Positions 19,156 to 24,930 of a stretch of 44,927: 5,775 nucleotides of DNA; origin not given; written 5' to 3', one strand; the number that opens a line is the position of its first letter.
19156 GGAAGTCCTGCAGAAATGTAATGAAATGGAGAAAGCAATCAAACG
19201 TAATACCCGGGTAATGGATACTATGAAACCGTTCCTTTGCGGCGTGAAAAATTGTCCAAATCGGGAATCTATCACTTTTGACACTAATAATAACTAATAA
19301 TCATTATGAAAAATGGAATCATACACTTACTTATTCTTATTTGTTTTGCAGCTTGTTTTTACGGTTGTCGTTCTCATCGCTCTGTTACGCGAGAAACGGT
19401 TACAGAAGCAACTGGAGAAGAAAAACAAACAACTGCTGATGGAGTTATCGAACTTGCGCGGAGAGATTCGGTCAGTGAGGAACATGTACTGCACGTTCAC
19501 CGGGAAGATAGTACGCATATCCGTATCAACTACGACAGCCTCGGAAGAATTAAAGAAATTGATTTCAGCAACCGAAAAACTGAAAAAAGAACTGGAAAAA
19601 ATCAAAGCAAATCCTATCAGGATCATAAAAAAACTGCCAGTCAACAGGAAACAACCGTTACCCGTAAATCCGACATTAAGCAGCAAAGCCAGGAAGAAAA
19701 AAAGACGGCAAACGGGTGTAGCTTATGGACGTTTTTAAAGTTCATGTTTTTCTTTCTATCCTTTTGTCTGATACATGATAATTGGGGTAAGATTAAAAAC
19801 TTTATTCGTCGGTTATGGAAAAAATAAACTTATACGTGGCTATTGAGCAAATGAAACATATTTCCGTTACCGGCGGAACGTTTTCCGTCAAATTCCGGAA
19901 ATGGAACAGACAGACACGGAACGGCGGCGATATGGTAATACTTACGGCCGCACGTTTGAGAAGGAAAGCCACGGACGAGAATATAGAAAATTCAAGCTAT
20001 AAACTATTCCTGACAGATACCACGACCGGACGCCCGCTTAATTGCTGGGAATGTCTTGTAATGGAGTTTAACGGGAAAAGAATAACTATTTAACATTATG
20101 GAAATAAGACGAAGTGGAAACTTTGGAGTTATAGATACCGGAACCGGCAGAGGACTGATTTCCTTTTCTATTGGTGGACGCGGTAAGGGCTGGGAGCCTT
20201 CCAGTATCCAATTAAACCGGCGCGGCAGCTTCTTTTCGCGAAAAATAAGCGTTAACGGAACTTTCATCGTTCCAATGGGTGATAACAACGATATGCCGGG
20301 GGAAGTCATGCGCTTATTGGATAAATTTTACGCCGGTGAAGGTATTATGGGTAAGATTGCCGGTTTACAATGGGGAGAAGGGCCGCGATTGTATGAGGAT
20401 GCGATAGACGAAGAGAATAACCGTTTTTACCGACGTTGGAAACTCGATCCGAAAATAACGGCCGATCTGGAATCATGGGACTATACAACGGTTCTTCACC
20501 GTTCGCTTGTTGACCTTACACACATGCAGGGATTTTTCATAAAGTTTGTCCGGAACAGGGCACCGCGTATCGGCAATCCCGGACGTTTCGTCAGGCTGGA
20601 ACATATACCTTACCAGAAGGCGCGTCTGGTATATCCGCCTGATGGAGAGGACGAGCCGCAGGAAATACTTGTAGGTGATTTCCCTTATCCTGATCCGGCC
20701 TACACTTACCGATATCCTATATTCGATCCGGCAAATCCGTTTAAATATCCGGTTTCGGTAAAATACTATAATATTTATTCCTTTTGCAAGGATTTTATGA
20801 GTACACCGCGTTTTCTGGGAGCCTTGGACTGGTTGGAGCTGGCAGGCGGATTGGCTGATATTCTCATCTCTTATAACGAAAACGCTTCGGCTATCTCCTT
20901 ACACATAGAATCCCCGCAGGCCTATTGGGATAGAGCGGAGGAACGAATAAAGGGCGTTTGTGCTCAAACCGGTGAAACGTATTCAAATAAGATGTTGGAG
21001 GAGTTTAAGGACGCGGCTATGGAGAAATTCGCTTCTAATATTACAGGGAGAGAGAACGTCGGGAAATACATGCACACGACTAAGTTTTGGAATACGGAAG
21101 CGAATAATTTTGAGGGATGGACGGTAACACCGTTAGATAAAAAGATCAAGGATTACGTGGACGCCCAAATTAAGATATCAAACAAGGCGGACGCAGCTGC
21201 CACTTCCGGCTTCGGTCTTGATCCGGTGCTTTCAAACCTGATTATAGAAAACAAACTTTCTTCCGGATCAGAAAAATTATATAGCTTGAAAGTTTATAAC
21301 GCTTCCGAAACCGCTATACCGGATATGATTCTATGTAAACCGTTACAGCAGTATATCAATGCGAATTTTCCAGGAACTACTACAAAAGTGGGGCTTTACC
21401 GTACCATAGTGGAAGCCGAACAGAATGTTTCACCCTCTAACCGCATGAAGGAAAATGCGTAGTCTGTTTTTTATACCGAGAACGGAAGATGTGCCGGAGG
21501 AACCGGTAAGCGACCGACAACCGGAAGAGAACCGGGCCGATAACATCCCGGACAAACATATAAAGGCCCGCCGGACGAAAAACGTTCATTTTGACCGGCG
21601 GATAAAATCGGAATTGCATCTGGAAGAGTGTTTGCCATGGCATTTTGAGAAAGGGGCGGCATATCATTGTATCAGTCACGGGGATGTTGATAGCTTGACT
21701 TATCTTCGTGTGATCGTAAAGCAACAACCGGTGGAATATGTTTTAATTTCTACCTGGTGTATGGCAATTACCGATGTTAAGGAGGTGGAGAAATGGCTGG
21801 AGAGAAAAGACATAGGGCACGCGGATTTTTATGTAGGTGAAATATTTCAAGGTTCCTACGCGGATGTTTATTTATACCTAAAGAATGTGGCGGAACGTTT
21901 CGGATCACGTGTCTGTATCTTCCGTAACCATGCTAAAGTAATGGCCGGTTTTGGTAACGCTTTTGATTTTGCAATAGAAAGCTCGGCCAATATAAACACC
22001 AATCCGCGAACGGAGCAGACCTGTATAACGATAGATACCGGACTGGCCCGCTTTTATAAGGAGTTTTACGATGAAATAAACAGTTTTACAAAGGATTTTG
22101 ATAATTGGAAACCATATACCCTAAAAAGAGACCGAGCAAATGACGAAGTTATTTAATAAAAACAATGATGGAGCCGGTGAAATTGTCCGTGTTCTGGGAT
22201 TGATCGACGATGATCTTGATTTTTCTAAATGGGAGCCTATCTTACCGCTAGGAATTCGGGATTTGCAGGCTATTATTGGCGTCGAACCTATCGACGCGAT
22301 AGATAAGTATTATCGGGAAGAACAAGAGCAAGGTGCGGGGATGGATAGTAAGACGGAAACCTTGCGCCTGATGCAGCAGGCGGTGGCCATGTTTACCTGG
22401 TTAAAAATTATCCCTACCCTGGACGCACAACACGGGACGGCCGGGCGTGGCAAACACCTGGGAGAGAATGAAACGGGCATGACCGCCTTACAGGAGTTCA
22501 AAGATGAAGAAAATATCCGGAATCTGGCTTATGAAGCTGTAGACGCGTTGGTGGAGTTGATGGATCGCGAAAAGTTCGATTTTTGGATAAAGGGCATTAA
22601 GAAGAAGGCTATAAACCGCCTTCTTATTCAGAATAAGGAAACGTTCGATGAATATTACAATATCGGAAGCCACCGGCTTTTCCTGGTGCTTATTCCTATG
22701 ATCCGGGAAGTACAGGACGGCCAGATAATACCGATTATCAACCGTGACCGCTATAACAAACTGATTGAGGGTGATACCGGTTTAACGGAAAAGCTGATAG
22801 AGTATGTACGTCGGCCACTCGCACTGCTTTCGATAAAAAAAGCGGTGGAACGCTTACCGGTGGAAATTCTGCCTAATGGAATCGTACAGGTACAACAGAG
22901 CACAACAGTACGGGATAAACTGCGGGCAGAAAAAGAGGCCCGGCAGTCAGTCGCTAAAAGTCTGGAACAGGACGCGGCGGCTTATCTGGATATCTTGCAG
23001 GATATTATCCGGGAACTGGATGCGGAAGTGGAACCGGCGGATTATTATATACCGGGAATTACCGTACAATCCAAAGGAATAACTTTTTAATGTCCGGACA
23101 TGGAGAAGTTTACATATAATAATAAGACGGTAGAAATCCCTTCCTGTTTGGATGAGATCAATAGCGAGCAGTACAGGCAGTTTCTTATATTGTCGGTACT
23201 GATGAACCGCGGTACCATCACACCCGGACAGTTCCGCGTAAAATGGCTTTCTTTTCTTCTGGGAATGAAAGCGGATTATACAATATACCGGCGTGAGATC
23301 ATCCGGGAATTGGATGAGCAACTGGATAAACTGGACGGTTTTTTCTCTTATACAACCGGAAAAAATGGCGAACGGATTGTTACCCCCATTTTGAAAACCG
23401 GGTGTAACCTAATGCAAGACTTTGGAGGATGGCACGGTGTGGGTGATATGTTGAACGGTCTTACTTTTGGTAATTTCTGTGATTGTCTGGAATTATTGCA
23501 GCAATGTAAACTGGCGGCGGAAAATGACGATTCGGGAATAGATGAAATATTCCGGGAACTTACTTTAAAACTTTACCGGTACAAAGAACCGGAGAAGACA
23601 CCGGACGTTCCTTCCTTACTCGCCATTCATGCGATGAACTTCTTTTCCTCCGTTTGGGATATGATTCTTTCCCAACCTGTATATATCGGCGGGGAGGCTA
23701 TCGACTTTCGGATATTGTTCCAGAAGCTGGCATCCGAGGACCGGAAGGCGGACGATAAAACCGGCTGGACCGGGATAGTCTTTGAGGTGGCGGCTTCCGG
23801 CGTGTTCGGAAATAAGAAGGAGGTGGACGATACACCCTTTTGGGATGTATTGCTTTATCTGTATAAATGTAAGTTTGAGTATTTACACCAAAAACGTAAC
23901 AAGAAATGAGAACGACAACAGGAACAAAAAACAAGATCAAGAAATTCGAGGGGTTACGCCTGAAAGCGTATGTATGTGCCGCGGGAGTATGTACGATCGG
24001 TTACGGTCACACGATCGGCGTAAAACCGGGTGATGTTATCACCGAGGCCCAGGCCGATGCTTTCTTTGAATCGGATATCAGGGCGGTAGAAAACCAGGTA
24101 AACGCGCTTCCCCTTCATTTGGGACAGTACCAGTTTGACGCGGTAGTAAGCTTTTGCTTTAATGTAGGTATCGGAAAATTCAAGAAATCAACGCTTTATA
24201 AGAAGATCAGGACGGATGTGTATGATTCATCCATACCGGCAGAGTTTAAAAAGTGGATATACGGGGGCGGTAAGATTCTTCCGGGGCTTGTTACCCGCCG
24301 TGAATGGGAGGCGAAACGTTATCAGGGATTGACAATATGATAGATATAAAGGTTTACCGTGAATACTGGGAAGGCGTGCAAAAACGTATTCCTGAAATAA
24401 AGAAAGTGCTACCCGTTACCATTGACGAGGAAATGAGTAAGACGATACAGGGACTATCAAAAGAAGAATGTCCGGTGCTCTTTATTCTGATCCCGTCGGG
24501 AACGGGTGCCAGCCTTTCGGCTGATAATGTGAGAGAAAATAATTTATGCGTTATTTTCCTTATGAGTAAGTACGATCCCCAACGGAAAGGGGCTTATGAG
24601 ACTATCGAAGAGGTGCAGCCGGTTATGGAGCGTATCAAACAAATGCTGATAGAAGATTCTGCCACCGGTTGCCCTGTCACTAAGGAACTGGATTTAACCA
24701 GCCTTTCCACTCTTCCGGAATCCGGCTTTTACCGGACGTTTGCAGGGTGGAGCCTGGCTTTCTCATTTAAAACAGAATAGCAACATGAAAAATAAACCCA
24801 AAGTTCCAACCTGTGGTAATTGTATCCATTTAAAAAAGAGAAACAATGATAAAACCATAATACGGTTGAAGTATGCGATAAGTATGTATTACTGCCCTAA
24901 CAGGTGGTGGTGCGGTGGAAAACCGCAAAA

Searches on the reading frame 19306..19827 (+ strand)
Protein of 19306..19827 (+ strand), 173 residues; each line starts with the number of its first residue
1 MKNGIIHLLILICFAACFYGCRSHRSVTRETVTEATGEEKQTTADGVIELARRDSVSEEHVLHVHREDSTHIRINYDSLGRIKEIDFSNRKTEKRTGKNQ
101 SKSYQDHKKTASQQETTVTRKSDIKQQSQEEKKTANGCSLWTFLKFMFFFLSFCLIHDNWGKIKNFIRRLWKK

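Call 26: search_protein_families(library=pfam, proteins=[window:19306-19827:+], max_evalue=0.05)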
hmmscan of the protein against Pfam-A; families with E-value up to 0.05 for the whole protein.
window:19306-19827:+ (173 aa): 2 families
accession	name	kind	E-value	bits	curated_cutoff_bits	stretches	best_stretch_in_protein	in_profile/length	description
PF20185.3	DUF6548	-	0.015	15.6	27.3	1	76-154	93-159/164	Family of unknown function (DUF6548)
PF01080.22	Presenilin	-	0.049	12.8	34.3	0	30-132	231-324/408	Presenilin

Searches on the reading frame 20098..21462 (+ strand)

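Call 5: search_protein_families(library=phrogs, proteins=[window:20098-21462:+], max_evalue=0.01)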
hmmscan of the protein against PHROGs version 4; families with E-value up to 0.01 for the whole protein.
window:20098-21462:+ (454 aa): 1 family
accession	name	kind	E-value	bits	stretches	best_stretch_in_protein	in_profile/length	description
phrog_22277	-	unknown function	3.4e-69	234.6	1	39-450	39-450/456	-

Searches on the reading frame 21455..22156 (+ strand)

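Call 5: search_protein_families(library=phrogs, proteins=[window:21455-22156:+], max_evalue=0.01)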
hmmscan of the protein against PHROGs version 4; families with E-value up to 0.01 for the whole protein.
window:21455-22156:+ (233 aa): 2 families
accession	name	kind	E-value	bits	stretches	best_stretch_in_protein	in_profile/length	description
phrog_16945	-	DNA, RNA and nucleotide metabolism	1.2e-11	45.4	1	27-208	35-209/252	endonuclease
phrog_20533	-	unknown function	0.0031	18.1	1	78-206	68-197/202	-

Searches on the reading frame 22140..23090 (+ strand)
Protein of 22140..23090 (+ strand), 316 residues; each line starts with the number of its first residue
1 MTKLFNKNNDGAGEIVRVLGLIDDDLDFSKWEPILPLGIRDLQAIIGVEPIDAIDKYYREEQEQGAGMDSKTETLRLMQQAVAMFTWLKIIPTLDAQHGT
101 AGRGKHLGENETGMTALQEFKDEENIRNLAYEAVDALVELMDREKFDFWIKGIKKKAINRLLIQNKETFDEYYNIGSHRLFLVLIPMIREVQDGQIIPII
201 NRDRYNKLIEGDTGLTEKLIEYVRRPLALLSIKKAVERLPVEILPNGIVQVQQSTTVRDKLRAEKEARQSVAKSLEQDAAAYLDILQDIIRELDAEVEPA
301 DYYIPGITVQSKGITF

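Call 5: search_protein_families(library=phrogs, proteins=[window:22140-23090:+], max_evalue=0.01)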
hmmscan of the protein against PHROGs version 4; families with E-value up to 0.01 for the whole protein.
window:22140-23090:+ (316 aa): 1 family
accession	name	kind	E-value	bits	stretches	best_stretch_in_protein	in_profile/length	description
phrog_27760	-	unknown function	5.2e-17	63.1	1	1-285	1-289/320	-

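Call 77: search_protein_families(library=ncbifam, proteins=[window:22140-23090:+], max_evalue=0.05)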
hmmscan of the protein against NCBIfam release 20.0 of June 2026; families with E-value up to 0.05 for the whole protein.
window:22140-23090:+ (316 aa): 0 families

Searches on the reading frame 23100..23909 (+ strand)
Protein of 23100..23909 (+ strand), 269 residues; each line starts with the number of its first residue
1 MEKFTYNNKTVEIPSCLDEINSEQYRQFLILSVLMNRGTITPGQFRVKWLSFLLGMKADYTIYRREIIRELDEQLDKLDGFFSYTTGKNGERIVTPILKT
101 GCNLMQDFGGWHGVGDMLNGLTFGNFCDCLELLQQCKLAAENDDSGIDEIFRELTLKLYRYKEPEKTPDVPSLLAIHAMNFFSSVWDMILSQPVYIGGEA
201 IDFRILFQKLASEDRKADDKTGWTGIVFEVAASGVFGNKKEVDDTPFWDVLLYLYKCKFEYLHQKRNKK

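Call 5: search_protein_families(library=phrogs, proteins=[window:23100-23909:+], max_evalue=0.01)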
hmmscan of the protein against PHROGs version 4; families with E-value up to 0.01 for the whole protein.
window:23100-23909:+ (269 aa): 1 family
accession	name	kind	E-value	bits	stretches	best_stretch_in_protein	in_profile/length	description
phrog_25418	-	unknown function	4.8e-14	53.5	1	180-260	199-279/293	-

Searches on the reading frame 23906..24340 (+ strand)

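Call 38: search_protein_families(library=pfam, proteins=[window:23906-24340:+], max_evalue=0.001)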
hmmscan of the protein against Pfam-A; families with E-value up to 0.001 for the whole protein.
window:23906-24340:+ (144 aa): 1 family
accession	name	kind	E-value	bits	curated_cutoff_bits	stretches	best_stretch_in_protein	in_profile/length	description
PF00959.24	Phage_lysozyme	-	2.7e-42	144.5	22.3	1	12-135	1-125/125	Phage lysozyme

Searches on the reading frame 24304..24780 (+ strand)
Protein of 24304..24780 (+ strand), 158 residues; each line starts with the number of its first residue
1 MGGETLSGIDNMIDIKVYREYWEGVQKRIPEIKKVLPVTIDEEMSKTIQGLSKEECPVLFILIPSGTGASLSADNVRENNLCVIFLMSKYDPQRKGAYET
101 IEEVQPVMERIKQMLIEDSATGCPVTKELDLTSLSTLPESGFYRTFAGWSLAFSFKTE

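Call 3: search_protein_families(library=pfam, proteins=[window:24304-24777:+], max_evalue=0.1)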
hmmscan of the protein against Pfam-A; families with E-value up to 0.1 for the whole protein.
seq(158 aa): 0 families

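Call 5: search_protein_families(library=phrogs, proteins=[window:24304-24777:+], max_evalue=0.01)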
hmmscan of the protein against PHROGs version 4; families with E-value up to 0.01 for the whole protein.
seq(158 aa): 1 family
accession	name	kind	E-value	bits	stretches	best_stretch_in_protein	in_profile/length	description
phrog_23945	-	unknown function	0.0011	20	1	12-119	1-111/153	-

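Call 77: search_protein_families(library=ncbifam, proteins=[window:24304-24780:+], max_evalue=0.05)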
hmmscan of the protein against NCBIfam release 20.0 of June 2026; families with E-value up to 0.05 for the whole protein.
window:24304-24780:+ (158 aa): 0 families
